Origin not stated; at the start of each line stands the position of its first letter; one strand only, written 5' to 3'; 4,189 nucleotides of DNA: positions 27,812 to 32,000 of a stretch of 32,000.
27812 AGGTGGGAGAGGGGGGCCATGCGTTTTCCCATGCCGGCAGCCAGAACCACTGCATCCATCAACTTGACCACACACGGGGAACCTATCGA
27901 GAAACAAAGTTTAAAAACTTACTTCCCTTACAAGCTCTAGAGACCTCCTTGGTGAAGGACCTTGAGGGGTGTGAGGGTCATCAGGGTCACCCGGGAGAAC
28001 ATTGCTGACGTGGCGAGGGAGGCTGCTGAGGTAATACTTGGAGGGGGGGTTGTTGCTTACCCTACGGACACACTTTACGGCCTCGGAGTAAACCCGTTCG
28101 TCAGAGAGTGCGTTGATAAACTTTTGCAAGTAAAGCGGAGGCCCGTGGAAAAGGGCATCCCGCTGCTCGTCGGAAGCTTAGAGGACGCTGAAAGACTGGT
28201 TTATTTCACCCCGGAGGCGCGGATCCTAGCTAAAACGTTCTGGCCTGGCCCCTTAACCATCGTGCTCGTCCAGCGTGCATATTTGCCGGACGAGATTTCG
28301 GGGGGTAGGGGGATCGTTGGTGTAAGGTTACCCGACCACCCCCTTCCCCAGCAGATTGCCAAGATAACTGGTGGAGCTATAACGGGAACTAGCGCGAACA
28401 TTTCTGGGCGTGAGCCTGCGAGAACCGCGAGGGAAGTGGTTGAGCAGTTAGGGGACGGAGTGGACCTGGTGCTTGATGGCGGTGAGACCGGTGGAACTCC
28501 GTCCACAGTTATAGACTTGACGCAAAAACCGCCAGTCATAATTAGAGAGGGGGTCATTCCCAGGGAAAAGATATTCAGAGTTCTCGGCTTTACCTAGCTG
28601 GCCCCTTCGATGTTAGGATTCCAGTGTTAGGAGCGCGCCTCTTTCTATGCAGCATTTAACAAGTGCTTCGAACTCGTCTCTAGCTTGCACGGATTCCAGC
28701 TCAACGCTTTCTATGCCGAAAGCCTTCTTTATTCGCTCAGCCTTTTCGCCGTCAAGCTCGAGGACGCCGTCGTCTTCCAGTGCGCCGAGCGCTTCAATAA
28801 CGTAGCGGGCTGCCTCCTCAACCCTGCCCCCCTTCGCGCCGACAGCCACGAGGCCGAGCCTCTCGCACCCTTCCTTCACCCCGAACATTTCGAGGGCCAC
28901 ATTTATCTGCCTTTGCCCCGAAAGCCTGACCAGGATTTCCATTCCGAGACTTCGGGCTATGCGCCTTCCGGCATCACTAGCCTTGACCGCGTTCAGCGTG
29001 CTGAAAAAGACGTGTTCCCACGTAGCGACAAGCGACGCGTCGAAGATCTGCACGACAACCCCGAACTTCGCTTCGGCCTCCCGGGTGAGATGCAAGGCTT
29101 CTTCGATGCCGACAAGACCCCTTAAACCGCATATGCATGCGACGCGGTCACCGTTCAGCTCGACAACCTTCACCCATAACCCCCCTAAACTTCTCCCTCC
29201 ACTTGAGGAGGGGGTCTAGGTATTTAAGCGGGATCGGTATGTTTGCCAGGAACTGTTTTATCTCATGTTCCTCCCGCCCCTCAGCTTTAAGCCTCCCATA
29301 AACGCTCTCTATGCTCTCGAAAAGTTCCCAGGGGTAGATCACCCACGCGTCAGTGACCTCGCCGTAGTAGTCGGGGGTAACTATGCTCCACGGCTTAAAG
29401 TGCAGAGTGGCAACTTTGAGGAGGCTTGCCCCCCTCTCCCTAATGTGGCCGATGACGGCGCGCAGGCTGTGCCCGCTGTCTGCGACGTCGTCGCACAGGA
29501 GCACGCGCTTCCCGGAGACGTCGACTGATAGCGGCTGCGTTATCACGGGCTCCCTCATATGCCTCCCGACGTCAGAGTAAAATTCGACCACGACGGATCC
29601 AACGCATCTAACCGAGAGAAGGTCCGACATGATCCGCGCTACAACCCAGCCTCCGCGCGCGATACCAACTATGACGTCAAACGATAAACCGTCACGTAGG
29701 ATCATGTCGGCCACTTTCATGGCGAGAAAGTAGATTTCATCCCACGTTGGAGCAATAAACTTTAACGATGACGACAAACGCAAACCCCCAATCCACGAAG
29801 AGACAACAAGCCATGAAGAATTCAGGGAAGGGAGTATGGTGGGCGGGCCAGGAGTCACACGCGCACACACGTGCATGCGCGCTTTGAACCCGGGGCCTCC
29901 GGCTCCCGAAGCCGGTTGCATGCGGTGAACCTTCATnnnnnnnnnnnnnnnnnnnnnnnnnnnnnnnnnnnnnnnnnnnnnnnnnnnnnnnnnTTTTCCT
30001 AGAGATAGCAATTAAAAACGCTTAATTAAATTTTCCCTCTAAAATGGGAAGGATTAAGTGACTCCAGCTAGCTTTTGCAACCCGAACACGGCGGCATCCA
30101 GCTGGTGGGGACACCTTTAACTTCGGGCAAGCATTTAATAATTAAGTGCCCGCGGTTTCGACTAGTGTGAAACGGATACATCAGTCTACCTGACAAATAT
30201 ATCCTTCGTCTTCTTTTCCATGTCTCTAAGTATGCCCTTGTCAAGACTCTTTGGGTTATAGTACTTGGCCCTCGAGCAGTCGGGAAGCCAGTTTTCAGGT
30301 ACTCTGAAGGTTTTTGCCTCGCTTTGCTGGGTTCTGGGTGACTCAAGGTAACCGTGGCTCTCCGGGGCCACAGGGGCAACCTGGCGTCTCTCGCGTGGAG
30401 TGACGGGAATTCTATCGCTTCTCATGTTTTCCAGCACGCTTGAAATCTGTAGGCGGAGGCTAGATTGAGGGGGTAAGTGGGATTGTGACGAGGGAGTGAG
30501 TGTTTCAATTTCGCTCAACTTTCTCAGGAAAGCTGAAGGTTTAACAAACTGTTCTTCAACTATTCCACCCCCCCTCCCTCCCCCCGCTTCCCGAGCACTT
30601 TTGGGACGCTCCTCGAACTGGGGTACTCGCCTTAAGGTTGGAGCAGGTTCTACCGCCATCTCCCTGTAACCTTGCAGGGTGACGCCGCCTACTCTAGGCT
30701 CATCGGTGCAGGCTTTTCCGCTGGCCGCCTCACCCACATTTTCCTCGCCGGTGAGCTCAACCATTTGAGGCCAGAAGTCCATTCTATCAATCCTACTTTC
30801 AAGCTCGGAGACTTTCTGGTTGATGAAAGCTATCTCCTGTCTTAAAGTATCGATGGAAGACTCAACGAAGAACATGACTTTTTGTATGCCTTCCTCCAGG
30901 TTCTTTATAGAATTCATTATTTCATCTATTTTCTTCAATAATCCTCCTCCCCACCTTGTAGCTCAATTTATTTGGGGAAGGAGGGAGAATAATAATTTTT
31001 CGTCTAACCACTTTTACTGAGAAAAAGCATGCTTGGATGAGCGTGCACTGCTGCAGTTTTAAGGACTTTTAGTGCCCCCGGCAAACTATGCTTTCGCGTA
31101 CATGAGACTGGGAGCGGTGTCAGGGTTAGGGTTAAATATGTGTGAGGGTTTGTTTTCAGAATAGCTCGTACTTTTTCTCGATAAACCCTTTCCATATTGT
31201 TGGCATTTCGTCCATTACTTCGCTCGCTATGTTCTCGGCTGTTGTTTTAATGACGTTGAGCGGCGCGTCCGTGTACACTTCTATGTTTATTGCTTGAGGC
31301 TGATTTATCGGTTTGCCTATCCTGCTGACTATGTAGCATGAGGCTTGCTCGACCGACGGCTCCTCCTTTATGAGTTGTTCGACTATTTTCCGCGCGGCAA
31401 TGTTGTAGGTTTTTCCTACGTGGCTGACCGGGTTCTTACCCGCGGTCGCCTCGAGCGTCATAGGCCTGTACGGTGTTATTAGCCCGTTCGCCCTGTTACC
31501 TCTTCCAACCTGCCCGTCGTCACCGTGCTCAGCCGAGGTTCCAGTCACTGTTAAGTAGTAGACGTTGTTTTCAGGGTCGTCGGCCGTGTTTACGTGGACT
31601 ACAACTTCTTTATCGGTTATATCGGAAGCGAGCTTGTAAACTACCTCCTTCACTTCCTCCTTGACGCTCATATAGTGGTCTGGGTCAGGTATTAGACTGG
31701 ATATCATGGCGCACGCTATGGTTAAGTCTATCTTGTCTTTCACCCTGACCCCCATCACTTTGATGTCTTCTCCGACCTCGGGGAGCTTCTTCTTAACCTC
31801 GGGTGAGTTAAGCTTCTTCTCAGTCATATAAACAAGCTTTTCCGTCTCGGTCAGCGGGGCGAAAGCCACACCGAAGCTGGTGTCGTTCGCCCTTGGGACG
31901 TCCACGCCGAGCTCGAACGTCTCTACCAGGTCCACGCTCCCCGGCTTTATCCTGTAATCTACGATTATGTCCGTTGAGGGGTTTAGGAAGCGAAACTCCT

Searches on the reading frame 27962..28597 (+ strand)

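Call 14: search_protein_families(library=pfam, proteins=[window:27962-28597:+], max_evalue=0.01)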
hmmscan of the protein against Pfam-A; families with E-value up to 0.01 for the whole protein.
window:27962-28597:+ (211 aa): 1 family
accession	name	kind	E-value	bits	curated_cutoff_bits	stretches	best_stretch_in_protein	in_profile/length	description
PF01300.24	Sua5_yciO_yrdC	-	2.4e-55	187.2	25.1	1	24-197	2-178/178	Telomere recombination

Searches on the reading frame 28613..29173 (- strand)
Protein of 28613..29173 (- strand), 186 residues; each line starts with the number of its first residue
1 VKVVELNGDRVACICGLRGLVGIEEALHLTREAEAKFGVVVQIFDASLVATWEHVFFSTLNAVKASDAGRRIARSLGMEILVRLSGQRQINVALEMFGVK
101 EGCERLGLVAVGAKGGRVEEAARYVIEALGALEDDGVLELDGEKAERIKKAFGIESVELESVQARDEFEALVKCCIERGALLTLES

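Call 14: search_protein_families(library=pfam, proteins=[window:28613-29173:-], max_evalue=0.01)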
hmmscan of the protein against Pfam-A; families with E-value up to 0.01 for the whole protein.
window:28613-29173:- (186 aa): 1 family
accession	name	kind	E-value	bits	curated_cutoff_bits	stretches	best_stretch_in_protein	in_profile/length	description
PF08617.15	CGI-121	-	4e-13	50.1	25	1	37-174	23-153/159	Kinase binding protein CGI-121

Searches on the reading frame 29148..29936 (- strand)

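Call 14: search_protein_families(library=pfam, proteins=[window:29148-29936:-], max_evalue=0.01)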
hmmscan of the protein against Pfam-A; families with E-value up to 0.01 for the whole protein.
window:29148-29936:- (262 aa): 2 families
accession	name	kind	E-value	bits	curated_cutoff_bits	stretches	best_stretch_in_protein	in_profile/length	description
PF00156.33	Pribosyltran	-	3.1e-23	82.3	26.3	1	67-192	10-137/158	Phosphoribosyl transferase domain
PF14681.12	UPRTase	-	0.00097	19.1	27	1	88-175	69-153/206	Uracil phosphoribosyltransferase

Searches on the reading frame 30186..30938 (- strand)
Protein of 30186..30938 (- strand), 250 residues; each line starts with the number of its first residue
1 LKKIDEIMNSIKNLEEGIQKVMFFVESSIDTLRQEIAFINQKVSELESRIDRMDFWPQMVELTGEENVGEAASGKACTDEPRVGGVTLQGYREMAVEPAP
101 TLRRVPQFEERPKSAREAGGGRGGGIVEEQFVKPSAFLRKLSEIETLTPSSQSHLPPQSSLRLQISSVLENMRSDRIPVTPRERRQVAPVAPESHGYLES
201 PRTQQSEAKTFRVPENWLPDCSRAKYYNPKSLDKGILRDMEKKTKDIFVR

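Call 14: search_protein_families(library=pfam, proteins=[window:30186-30938:-], max_evalue=0.01)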
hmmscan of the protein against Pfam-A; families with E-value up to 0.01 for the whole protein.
window:30186-30938:- (250 aa): 2 families
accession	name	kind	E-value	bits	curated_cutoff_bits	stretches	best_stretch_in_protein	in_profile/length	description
PF10046.14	BLOC1_2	-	0.0047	17.7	33.4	0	2-61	34-92/96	Biogenesis of lysosome-related organelles complex-1 subunit 2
PF07889.17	DUF1664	-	0.009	16.5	34.6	0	2-54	69-121/124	Protein of unknown function (DUF1664)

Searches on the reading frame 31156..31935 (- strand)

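Call 14: search_protein_families(library=pfam, proteins=[window:31156-31935:-], max_evalue=0.01)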
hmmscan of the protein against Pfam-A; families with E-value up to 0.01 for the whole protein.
window:31156-31935:- (259 aa): 1 family
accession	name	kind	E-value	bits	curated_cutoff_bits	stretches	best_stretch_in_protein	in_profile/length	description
PF01941.24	AdoMet_Synthase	-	1.6e-102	343.8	27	1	2-254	139-394/395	S-adenosylmethionine synthetase (AdoMet synthetase)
